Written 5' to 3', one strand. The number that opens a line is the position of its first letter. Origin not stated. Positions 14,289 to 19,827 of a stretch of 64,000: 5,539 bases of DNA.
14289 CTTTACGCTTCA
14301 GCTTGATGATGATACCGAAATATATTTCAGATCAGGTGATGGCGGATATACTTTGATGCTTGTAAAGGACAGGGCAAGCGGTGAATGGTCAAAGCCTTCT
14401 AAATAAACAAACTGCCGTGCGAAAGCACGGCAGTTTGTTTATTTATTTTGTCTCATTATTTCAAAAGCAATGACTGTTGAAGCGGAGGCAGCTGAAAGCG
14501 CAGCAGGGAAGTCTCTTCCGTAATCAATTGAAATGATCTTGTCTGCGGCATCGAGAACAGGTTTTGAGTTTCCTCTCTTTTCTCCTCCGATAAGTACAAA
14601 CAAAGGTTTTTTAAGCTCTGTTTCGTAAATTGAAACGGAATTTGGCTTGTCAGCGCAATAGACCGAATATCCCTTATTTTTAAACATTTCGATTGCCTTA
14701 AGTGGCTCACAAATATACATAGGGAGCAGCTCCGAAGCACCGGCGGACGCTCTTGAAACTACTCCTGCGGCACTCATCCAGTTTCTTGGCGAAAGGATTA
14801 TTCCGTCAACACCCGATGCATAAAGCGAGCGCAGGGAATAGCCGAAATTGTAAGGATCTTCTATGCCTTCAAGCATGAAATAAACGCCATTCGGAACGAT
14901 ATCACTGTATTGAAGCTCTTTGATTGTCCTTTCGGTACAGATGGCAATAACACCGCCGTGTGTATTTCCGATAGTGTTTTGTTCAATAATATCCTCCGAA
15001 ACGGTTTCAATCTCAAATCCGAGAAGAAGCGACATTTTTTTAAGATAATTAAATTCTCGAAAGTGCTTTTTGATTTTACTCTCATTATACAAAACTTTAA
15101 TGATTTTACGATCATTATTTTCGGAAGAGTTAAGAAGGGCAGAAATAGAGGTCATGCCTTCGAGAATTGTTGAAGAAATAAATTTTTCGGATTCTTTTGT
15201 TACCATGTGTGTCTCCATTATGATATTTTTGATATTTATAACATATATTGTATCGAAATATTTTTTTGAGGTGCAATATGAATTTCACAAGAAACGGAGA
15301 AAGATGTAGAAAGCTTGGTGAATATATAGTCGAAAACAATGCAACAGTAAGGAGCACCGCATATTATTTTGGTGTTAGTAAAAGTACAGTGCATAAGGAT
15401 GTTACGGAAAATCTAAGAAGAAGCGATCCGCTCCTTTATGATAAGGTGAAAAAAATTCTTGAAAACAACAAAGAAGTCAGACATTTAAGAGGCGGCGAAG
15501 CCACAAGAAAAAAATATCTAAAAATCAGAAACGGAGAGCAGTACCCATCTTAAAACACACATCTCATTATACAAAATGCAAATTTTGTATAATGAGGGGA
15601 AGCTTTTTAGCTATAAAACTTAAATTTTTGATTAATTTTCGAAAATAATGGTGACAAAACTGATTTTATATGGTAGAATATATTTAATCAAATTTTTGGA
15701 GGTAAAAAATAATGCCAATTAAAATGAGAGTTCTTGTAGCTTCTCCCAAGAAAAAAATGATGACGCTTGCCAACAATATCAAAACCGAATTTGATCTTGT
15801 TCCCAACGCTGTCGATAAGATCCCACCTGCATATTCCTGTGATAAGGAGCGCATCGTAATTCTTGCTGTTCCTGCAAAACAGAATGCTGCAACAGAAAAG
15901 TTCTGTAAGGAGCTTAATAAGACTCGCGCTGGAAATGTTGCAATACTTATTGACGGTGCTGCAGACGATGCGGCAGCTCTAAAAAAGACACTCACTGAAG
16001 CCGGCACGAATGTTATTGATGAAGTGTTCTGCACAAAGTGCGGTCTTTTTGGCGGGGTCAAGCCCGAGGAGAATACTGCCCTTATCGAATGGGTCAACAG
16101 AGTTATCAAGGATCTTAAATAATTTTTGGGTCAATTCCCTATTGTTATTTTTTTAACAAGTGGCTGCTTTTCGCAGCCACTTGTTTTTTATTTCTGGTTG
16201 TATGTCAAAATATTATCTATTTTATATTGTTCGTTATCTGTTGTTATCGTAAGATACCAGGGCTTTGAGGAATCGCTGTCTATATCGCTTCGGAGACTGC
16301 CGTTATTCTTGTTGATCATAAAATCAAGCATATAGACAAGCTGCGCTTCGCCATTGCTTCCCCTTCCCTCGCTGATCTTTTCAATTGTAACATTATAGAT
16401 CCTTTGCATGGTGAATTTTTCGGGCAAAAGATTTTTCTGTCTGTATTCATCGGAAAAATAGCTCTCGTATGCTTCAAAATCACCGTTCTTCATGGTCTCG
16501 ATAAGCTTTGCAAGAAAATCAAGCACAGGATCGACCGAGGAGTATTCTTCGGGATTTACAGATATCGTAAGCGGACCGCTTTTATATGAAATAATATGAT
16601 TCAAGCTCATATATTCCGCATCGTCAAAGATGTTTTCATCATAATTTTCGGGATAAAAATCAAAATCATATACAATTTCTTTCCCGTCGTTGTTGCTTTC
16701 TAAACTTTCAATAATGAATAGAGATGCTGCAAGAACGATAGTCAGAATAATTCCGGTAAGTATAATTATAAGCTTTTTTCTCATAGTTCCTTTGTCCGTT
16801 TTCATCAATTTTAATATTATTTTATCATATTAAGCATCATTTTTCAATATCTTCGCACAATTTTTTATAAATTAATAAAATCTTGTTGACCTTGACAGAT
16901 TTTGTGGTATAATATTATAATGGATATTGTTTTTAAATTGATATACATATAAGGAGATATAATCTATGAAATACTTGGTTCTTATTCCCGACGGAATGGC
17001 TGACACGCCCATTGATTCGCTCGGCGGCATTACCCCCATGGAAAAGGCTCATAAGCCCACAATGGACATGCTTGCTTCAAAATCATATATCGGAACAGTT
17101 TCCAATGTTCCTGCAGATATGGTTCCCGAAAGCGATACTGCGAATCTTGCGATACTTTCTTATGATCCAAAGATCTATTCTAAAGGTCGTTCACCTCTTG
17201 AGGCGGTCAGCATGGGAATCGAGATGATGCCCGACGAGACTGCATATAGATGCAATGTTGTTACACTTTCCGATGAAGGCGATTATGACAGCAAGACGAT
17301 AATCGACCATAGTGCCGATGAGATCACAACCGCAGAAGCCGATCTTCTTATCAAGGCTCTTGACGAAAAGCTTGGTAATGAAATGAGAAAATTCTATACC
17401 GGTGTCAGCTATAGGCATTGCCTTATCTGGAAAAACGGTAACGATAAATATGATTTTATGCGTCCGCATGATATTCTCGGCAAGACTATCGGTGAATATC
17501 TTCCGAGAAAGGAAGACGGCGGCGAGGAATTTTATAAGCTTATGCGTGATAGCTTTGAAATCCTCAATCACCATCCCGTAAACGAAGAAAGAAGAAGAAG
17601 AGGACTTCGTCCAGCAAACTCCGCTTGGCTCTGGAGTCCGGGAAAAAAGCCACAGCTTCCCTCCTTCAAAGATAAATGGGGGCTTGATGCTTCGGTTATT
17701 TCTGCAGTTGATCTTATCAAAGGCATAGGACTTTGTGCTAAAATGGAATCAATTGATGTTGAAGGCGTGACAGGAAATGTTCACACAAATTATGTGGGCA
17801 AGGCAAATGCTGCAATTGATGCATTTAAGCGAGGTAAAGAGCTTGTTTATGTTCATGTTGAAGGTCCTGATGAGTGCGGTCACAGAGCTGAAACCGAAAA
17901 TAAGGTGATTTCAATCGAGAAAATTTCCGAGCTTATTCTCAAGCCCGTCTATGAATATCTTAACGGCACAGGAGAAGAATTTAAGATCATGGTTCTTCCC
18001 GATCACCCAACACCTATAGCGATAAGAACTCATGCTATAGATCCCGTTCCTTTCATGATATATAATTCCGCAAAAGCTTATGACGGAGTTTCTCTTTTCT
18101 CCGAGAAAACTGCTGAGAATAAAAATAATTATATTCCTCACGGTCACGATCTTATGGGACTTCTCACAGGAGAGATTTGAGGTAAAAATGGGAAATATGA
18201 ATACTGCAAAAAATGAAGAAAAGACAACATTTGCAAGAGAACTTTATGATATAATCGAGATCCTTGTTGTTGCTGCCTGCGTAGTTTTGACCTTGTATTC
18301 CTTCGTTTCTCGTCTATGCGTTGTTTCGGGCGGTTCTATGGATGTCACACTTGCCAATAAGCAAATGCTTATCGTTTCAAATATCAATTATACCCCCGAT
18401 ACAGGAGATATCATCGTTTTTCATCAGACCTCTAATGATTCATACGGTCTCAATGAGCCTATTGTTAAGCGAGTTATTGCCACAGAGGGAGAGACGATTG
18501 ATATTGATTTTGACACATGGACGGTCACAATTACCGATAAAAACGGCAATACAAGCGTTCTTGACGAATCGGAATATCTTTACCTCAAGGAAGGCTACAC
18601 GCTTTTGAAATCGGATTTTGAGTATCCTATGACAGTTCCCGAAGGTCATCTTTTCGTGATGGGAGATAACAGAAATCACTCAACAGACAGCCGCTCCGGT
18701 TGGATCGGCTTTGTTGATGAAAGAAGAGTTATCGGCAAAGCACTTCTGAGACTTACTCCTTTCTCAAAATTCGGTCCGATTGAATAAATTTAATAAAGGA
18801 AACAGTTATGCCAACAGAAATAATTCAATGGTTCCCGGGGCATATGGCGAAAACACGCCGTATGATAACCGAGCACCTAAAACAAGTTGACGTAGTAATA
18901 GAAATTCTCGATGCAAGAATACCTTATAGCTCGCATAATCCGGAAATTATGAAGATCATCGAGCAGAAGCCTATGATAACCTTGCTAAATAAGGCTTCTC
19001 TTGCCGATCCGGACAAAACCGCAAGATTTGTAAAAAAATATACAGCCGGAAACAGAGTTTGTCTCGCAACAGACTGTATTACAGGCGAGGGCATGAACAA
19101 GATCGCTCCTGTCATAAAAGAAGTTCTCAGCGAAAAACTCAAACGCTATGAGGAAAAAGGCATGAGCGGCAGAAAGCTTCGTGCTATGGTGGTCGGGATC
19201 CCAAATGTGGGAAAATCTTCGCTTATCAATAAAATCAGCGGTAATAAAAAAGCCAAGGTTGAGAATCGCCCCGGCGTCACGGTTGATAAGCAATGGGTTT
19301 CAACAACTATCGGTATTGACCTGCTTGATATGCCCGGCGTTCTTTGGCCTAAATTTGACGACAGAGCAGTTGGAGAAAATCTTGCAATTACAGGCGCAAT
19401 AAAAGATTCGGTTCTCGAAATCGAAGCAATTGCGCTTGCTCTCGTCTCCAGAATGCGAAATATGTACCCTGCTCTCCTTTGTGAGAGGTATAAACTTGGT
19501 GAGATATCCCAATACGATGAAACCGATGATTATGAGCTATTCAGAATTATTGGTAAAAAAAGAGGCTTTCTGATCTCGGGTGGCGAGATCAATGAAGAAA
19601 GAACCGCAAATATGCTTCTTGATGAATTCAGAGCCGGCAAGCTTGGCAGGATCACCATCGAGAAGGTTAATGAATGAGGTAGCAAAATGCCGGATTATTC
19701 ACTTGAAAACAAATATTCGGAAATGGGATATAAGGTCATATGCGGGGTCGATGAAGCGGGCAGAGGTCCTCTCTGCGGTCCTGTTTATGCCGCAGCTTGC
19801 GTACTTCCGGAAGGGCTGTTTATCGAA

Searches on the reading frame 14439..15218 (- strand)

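Call 67: search_protein_families(library=pfam, proteins=[window:14439-15218:-], max_evalue=0.00001)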
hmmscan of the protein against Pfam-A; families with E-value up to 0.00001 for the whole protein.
window:14439-15218:- (259 aa): 2 families
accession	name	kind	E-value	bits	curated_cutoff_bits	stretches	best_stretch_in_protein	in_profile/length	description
PF00588.24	SpoU_methylase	-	1.4e-24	87.3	29.7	1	112-249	2-139/142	SpoU rRNA Methylase family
PF08032.17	SpoU_sub_bind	-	4.4e-06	27.4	22.8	1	18-96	1-72/76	RNA 2'-O ribose methyltransferase substrate binding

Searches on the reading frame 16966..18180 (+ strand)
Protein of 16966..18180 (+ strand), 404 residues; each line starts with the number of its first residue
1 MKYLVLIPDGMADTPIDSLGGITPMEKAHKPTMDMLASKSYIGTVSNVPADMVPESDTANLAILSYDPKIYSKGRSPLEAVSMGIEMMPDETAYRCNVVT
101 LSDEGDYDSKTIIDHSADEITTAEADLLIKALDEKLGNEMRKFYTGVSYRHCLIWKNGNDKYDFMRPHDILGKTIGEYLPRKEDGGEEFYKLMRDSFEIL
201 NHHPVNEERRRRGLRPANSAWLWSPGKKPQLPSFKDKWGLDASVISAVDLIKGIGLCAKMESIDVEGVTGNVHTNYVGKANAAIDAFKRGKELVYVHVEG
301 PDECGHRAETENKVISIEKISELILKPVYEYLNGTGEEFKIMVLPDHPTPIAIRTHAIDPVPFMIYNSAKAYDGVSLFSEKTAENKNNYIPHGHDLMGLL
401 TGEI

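Call 67: search_protein_families(library=pfam, proteins=[window:16966-18180:+], max_evalue=0.00001)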
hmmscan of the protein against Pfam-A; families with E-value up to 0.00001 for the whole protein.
window:16966-18180:+ (404 aa): 2 families
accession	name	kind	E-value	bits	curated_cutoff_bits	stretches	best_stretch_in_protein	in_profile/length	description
PF10143.14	PhosphMutase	-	1.6e-53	181.5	21.5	1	37-206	1-170/170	2,3-bisphosphoglycerate-independent phosphoglycerate mutase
PF01676.23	Metalloenzyme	-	3.8e-34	118.8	24.3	1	1-369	1-224/252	Metalloenzyme superfamily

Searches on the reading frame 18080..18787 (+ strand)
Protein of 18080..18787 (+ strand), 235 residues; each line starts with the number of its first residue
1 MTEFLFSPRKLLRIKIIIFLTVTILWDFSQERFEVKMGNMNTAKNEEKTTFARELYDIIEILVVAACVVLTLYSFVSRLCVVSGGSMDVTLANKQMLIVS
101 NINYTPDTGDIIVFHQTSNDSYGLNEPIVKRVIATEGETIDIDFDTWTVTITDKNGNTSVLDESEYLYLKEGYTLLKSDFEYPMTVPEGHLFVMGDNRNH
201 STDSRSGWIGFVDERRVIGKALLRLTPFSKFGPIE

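Call 68: search_protein_families(library=pfam, proteins=[window:18080-18787:+], max_evalue=0.00001)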
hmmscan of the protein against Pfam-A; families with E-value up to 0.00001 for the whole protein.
window:18080-18787:+ (235 aa): 1 family
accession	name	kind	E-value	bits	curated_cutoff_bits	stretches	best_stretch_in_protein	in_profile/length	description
PF10502.14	Peptidase_S26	-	1.9e-35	122.7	22.9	1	57-224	3-166/168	Signal peptidase, peptidase S26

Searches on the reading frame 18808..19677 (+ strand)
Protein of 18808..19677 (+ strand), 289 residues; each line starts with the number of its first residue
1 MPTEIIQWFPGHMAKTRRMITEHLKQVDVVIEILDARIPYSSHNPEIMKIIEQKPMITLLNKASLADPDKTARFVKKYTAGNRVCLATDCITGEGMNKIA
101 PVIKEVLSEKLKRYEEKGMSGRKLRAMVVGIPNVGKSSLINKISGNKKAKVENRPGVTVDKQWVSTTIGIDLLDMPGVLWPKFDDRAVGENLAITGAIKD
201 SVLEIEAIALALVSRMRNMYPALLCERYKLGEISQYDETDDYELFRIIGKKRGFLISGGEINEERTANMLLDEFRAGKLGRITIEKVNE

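Call 68: search_protein_families(library=pfam, proteins=[window:18808-19677:+], max_evalue=0.00001)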
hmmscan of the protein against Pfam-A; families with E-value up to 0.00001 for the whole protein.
window:18808-19677:+ (289 aa): 2 families
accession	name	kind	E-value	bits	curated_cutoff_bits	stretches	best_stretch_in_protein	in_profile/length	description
PF01926.29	MMR_HSR1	-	3.7e-19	69.3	21.9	1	126-189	2-67/113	50S ribosome-binding GTPase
PF02421.24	FeoB_N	-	1.4e-11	44.6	27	1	126-178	3-57/156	Ferrous iron transport protein B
